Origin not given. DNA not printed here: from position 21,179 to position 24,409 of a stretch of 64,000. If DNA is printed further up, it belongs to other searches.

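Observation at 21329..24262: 977-aa single polypeptide combining an archaeo-eukaryotic primase domain, an SF2 DExH helicase and an HKD/PLD nuclease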

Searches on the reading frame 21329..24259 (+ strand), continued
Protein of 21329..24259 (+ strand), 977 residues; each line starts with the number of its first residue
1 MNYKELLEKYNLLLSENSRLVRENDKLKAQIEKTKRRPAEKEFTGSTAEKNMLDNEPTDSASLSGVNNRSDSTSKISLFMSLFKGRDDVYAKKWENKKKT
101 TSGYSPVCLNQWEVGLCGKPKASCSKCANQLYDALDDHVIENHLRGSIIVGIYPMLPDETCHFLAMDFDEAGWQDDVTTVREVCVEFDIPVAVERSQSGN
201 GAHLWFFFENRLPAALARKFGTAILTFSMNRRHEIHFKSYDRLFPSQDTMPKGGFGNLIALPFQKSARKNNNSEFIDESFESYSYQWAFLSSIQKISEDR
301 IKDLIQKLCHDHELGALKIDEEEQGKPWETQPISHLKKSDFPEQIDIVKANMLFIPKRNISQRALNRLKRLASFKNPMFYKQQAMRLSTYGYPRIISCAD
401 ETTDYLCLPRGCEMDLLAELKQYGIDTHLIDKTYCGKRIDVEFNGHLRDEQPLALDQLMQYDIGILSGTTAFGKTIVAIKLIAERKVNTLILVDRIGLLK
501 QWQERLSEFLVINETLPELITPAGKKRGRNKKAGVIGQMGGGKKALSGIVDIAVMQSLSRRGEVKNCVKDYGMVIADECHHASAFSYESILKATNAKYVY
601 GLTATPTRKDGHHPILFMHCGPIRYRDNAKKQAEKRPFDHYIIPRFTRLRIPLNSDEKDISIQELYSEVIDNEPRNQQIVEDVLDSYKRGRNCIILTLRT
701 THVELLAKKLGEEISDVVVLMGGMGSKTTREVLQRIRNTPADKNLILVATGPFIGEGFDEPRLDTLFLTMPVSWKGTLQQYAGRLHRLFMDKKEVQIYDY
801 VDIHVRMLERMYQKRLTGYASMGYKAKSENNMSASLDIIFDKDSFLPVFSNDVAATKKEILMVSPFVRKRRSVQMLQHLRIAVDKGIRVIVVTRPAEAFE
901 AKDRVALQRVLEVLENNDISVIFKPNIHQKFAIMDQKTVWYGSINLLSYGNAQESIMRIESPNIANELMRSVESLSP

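Call 23: find_related_loci(query=window:21329-24259:+, collection=genome_contigs, flank=10000)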
Query window:21329-24259:+ (977 aa) in genome_contigs; peptide patterns used: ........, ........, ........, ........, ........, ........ (x = any residue, [..] = any of these).
90 stretches matched a pattern; 59 encode a relative of the query (tblastn E <= 1e-3); 59 distinct loci.
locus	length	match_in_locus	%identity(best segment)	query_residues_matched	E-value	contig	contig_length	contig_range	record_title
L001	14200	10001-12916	86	1-973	0e+0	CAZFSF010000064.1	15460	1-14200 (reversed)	MAG TPA_asm: uncultured Desulfobacteraceae bacterium isolate SRP214966_co1_315 genome assembly, contig: NODE_5820_length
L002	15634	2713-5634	84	1-974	0e+0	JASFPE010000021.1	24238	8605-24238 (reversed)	MAG: Desulfobacterales bacterium isolate D0819M20remetaG_Bin_304 D0819M20remetaG_FD_scaffold_52_c1, whole genome shotgun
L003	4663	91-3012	86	1-974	0e+0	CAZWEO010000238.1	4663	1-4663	MAG TPA_asm: uncultured Desulfobacterales bacterium isolate SRP077602_co5_466 genome assembly, contig: NODE_66361_length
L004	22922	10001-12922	85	1-974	0e+0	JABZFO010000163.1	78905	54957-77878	MAG: Desulfosarcina sp. isolate Grevelingen_8MPaII_metabat2.25 scaffold_427, whole genome shotgun sequence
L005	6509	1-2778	81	50-974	0e+0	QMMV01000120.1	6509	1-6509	MAG: Deltaproteobacteria bacterium isolate B23_G16 B23_Guay16_scaffold_11689, whole genome shotgun sequence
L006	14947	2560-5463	76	1-969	0e+0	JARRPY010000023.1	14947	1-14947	MAG: Deltaproteobacteria bacterium isolate Spart_188_MAG scaffold_1705, whole genome shotgun sequence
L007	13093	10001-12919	75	1-973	0e+0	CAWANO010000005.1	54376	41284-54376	MAG: uncultured delta proteobacterium isolate MFD03804.bin.1.2 genome assembly, contig: contig_24135, whole genome shotg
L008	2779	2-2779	76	7-933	0e+0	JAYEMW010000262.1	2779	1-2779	MAG: Thermodesulfobacteriota bacterium isolate MAG071 MAG071_262, whole genome shotgun sequence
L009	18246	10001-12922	76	1-974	0e+0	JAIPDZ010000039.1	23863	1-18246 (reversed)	MAG: Deltaproteobacteria bacterium isolate Tobar14m-G14 Tobar14m-20mill-C348, whole genome shotgun sequence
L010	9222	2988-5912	72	1-973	0e+0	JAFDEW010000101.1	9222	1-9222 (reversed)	MAG: Deltaproteobacteria bacterium isolate Meg19_46_Bin_253 Meg19_46_Bin_253_scaffold_16791, whole genome shotgun sequen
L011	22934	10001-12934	70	1-974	0e+0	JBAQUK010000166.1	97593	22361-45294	MAG: Desulfosalsimonadaceae bacterium isolate MFD12006_ilm_asm_bin16 k127_68989, whole genome shotgun sequence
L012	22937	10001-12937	71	1-977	0e+0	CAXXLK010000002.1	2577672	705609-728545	MAG: Desulfobacterales bacterium isolate c905b435-fdb9-4221-98b7-76b06078fb47 genome assembly, contig: contig_2, whole g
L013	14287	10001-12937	68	1-977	0e+0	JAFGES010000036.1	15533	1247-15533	MAG: Desulfobacterales bacterium isolate Zod_Metabat.1250 k87_3771141, whole genome shotgun sequence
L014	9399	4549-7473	68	1-972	0e+0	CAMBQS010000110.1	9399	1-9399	MAG: Desulfocicer vacuolatum DSM 3385 isolate MiH-14oct19-180 genome assembly, contig: MiH-14oct19-C15819, whole genome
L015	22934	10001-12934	68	1-974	0e+0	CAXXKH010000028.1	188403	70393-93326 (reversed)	MAG: Desulfobacterales bacterium isolate 9e8c302b-4ccc-47c5-97cd-91c71c085a60 genome assembly, contig: contig_28, whole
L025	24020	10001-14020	68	1-973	0e+0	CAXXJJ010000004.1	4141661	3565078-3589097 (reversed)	MAG: Desulfatiglandales bacterium isolate ad7cffaf-6c2b-4e6c-8426-e31439b40ff1 genome assembly, contig: contig_4, whole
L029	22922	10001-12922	68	1-973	0e+0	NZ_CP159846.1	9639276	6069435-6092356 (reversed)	Desulfosarcina variabilis str. Montpellier chromosome, complete genome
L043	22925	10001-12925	67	1-977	0e+0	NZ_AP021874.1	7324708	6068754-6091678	Desulfosarcina alkanivorans strain PL12 chromosome, complete genome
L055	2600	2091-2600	80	1-170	1e-86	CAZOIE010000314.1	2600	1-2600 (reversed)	MAG TPA_asm: uncultured Planctomycetia bacterium isolate SRP077602_co2_344 genome assembly, contig: NODE_62020_length_26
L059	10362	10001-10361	91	1-120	9e-38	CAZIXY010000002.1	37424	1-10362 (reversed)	MAG TPA_asm: uncultured Desulfobacteraceae bacterium isolate binchicken_co256_358 genome assembly, contig: NODE_1559_len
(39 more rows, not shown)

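Call 33: search_protein_families(library=pfam, proteins=[L025:18355-19584:+, L043:8386-9036:+, L043:9039-9950:+, L059:8562-9374:+, L055:1188-2072:+, L012:14043-14717:+, L029:9247-9936:+, L001:13197-14198:-], max_evalue=0.01)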
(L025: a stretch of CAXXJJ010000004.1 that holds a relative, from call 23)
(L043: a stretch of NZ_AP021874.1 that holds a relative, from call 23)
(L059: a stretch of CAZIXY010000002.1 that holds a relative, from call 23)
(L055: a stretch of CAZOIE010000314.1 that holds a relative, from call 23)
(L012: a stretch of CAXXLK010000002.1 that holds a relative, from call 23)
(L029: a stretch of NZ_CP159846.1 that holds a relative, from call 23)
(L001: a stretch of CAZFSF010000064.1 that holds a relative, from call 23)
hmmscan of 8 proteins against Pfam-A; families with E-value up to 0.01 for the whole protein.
L025:18355-19584:+ (410 aa): 4 families
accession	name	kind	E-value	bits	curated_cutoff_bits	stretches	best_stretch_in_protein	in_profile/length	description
PF13635.12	DUF4143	-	2e-36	125.6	28.1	1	198-358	1-160/160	Domain of unknown function (DUF4143)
PF13173.12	AAA_14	-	4.4e-25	88.6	27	1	20-137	2-128/129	AAA domain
PF13401.12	AAA_22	-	3.5e-06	27.8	27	0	68-111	81-127/130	AAA domain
PF10662.15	PduV-EutP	-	0.0014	18.9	21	1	23-58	4-39/143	Ethanolamine utilisation - propanediol utilisation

L043:8386-9036:+ (217 aa): 1 family
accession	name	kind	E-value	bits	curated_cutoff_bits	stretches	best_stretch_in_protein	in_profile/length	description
PF13338.12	AbiEi_4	-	2.8e-12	46.9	25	1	29-70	7-48/49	Transcriptional regulator, AbiEi antitoxin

L043:9039-9950:+ (304 aa): 1 family
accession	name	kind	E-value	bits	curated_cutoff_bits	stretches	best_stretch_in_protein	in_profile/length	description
PF08843.17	AbiEii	-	5.4e-44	151.3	22.5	1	38-272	1-236/238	Nucleotidyl transferase AbiEii toxin, Type IV TA system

L059:8562-9374:+ (271 aa): 2 families
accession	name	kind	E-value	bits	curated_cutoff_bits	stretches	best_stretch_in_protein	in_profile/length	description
PF13338.12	AbiEi_4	-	3.6e-07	30.6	25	1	27-71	10-49/49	Transcriptional regulator, AbiEi antitoxin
PF19570.5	DUF6088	-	0.002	18.4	25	1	47-143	29-125/172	Family of unknown function (DUF6088)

L055:1188-2072:+ (295 aa): 1 family
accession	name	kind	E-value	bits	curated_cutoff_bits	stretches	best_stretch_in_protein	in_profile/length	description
PF08843.17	AbiEii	-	5.5e-29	102.2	22.5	1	54-260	12-211/238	Nucleotidyl transferase AbiEii toxin, Type IV TA system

L012:14043-14717:+ (225 aa): 2 families
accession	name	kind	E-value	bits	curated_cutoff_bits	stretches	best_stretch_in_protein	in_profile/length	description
PF08843.17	AbiEii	-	2.2e-12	47.9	22.5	1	22-156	9-174/238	Nucleotidyl transferase AbiEii toxin, Type IV TA system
PF09970.15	DUF2204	-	0.00046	20.3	20.3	1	17-105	8-94/181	Nucleotidyl transferase of unknown function (DUF2204)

L029:9247-9936:+ (230 aa): 1 family
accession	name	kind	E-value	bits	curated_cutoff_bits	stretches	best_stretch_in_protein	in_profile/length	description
PF02586.19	SRAP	-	7.2e-71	238.5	27.1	1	5-216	1-214/214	SOS response associated peptidase (SRAP)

L001:13197-14198:- (334 aa): 2 families
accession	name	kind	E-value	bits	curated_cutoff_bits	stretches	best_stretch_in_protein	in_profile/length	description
PF01797.21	Y1_Tnp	-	2.6e-11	44.2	23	1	18-124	8-119/121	Transposase IS200 like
PF08299.17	Bac_DnaA_C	-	3.3e-07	30.7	31.5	1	256-310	1-55/69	Bacterial dnaA protein helix-turn-helix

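Call 39: search_dna_similar(query=window:21329-24259:+, collection=plasmids, mode=protein, max_rows=30)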
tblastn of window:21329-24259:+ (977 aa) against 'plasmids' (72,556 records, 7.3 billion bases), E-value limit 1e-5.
Records with a match: 284; places in all: 299; records where one place covers at least 80% of the query: 14.
Best place of each record, by identity: 60-80% 29; <60% 255.
By first word of the organism name: Sinorhizobium 56; Escherichia 31; Acinetobacter 12; Rhizobium 8; Bacillus 8; Halobacterium 7; Dinoroseobacter 6; Nostoc 6; Bradyrhizobium 5; Natrinema 5; and 84 more.
By predicted mobility (MOB-suite, as given by PLSDB): non-mobilizable 141; conjugative 103; mobilizable 40.
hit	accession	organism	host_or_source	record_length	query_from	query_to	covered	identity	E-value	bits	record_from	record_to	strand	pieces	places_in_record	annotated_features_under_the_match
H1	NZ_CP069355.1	Microvirga sp. VF16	Vachellia farnesiana,Cell culture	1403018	25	832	83%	44.2%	0e+0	697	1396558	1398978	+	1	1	none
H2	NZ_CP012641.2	Massilia sp. WG5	cell culture,soil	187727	67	828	78%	45.2%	0e+0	684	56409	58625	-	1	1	DEAD/DEAH box helicase family protein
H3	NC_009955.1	Dinoroseobacter shibae DFL 12 = DSM 16493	-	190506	66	824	78%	45.2%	0e+0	682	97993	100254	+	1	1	DEAD/DEAH box helicase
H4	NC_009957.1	Dinoroseobacter shibae DFL 12 = DSM 16493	-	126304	66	824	78%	45.2%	0e+0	682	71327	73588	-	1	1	DEAD/DEAH box helicase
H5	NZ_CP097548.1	Dinoroseobacter shibae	Alexandrium ostenfeldii,pure culture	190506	66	824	78%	45.2%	0e+0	682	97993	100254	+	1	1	DEAD/DEAH box helicase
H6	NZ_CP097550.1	Dinoroseobacter shibae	Alexandrium ostenfeldii,pure culture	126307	66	824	78%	45.2%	0e+0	682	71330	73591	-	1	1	DEAD/DEAH box helicase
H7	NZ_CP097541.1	Dinoroseobacter shibae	Prorocentrum lima,pure culture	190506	66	824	78%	45.2%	0e+0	682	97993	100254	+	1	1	DEAD/DEAH box helicase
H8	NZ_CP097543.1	Dinoroseobacter shibae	Prorocentrum lima,pure culture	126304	66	824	78%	45.2%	0e+0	682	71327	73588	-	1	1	DEAD/DEAH box helicase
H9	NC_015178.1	Acidiphilium multivorum AIU301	-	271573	23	824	82%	42.6%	0e+0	671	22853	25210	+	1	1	DEAD/DEAH box helicase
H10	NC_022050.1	Paracoccus aminophilus JCM 7686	-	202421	19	824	82%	42.1%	0e+0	671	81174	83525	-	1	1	DEAD/DEAH box helicase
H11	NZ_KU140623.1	Sinorhizobium sp. M14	microbial mats from Zloty Stok gold mine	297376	66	824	78%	44.5%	0e+0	678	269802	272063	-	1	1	DEAD/DEAH box helicase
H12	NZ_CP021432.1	Yoonia vestfoldensis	Skeletonema marinoi strain RO5AC,Cell ...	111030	66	824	78%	44.5%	0e+0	684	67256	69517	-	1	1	DEAD/DEAH box helicase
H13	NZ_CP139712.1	Sulfitobacter sp. OXR-159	Bacterial Culture,hydrothermal vent ...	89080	66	824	78%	44.5%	0e+0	683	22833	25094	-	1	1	DEAD/DEAH box helicase family protein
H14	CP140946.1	Sinorhizobium meliloti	Medicago lupulina,whole organism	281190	25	824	82%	42.2%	0e+0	674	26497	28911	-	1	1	DEAD/DEAH box helicase family protein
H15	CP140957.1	Sinorhizobium meliloti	Medicago lupulina,whole organism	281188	25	824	82%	42.2%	0e+0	674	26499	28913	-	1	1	DEAD/DEAH box helicase family protein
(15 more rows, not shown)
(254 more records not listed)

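Call 40: search_dna_similar(query=window:21329-24259:+, collection=phages, mode=protein, max_rows=20)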
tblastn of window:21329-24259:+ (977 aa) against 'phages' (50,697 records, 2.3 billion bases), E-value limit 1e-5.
Records with a match: 1235; places in all: 1235; records where one place covers at least 80% of the query: 0.
Best place of each record, by identity: <60% 1235.
By first word of the organism name: Vibrio 369; Salmonella 270; Klebsiella 157; Escherichia 129; Erwinia 49; Bacillus 43; Campylobacter 26; Pseudomonas 17; Streptococcus 16; Rhizobium 14; and 41 more.
By host as written in the record: - 380; Erwinia amylovora 44; Escherichia coli 41; Salmonella enterica subsp. enterica serovar Enteritidis PT1 39; Klebsiella pneumoniae 38; Salmonella sp. 25; Salmonella enterica 22; Salmonella enterica subsp. enterica serovar Enteritidis 21; and 280 more.
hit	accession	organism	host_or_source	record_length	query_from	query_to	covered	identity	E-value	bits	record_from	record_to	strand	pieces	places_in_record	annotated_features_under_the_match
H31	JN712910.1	Bacillus phage BCD7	Bacillus cereus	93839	359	815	47%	23.9%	5e-11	73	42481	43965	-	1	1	putative type III restriction protein res subunit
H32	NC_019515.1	Bacillus phage BCD7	Bacillus cereus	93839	359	815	47%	23.9%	5e-11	73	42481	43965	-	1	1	DNA helicase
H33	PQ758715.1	Vibrio phage vB_VibS_KarBoss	Vibrio campbellii S20TG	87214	394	823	44%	25.2%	8e-20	102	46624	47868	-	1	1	hypothetical protein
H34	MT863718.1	Campylobacter phage F355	Campylobacter jejuni NCTC12662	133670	361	802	45%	24.0%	2e-8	65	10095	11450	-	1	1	putative helicase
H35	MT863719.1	Campylobacter phage F356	Campylobacter jejuni NCTC12662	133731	361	802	45%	24.0%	2e-8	65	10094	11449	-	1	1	putative helicase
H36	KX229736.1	Campylobacter phage PC5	Campylobacter jejuni LBA65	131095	361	802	45%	24.0%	1e-7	62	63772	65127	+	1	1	DNA helicase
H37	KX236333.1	Campylobacter phage PC14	Campylobacter jejuni NCTC 11168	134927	361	802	45%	24.0%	2e-7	62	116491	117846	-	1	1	DNA helicase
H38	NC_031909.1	Campylobacter phage PC14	Campylobacter jejuni NCTC 11168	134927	361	802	45%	24.0%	2e-7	62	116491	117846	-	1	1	DNA helicase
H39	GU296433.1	Campylobacter phage NCTC12673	Campylobacter jejuni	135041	361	802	45%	24.0%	2e-7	62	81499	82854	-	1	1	DNA helicase UvsW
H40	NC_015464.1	Campylobacter phage NCTC12673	Campylobacter jejuni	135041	361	802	45%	24.0%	2e-7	62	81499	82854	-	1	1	DNA helicase UvsW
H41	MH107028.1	Campylobacter phage CP39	Campylobacter jejuni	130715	361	802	45%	24.0%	2e-7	62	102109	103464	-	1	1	DNA helicase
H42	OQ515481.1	Campylobacter phage vB_Cj_QDYZ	Campylobacter jejuni 2206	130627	361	802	45%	24.0%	2e-7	61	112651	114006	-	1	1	putative helicase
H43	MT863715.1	Campylobacter phage F336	Campylobacter jejuni 1447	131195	361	802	45%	23.8%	2e-7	61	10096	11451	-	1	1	putative helicase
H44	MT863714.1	Campylobacter phage F207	Campylobacter jejuni NCTC12662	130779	361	802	45%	23.8%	2e-7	61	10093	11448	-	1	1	putative helicase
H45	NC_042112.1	Campylobacter phage CP81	Campylobacter jejuni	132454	361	802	45%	23.8%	4e-7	61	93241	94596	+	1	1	hypothetical protein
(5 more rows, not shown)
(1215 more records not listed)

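Call 41: search_dna_similar(query=window:21329-24259:+, collection=plasmids, mode=protein, max_rows=60, rows=spread)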
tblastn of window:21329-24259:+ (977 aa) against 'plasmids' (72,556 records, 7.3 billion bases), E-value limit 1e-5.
Records with a match: 284; places in all: 299; records where one place covers at least 80% of the query: 14.
Best place of each record, by identity: 60-80% 29; <60% 255.
By first word of the organism name: Sinorhizobium 56; Escherichia 31; Acinetobacter 12; Rhizobium 8; Bacillus 8; Halobacterium 7; Dinoroseobacter 6; Nostoc 6; Bradyrhizobium 5; Natrinema 5; and 84 more.
By predicted mobility (MOB-suite, as given by PLSDB): non-mobilizable 141; conjugative 103; mobilizable 40.
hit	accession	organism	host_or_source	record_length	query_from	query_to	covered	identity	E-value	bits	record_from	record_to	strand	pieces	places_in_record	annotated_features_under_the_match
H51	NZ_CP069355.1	Microvirga sp. VF16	Vachellia farnesiana,Cell culture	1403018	25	832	83%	44.2%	0e+0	697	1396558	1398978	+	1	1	none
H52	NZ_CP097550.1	Dinoroseobacter shibae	Alexandrium ostenfeldii,pure culture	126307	66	824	78%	45.2%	0e+0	682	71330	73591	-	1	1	DEAD/DEAH box helicase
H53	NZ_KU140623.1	Sinorhizobium sp. M14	microbial mats from Zloty Stok gold mine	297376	66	824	78%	44.5%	0e+0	678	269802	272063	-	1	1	DEAD/DEAH box helicase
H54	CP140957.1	Sinorhizobium meliloti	Medicago lupulina,whole organism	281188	25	824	82%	42.2%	0e+0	674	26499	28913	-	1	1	DEAD/DEAH box helicase family protein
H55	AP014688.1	Bradyrhizobium diazoefficiens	Glycine max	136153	64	824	78%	44.3%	0e+0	666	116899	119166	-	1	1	type III restriction protein res subunit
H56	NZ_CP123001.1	Neorhizobium petrolearium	single cell,petroleum contaminated soil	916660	66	824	78%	44.3%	0e+0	668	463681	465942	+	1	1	DEAD/DEAH box helicase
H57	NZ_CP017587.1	Pantoea stewartii subsp. stewartii DC283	Zea mays,Strain was received from ...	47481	75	831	77%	44.3%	0e+0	672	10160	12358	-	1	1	DEAD/DEAH box helicase family protein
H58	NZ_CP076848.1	Agrobacterium pusense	mixed culture,weathered tuff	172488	66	824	78%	44.0%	0e+0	664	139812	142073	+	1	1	DEAD/DEAH box helicase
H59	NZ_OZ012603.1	Shinella sp. WSD5-1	-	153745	66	824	78%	43.9%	0e+0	664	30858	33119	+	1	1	DEAD/DEAH box helicase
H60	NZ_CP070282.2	Escherichia albertii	Yunnan,Bat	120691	75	830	77%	43.9%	0e+0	665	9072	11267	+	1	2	DEAD/DEAH box helicase family protein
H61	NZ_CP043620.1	Pukyongiella litopenaei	Penaeus vannamei (shrimp),cultured ...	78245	66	824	78%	43.7%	0e+0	673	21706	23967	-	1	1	DEAD/DEAH box helicase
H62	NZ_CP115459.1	Sphingobium yanoikuyae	cell culture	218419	66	824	78%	43.5%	0e+0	662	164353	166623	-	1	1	DEAD/DEAH box helicase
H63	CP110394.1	Burkholderia sp. JSH-S8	Tetrastigma hemsleyanum Diels et Gilg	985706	75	825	77%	42.6%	0e+0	642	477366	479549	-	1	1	DEAD/DEAH box helicase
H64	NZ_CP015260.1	Bacillus wiedmannii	Caenorhabditis elegans,whole organism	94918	69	973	93%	35.1%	3e-154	513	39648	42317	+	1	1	DEAD/DEAH box helicase family protein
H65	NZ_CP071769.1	Acinetobacter towneri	porcine,cell culture,feces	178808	75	824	77%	42.3%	8e-163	602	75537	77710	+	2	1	none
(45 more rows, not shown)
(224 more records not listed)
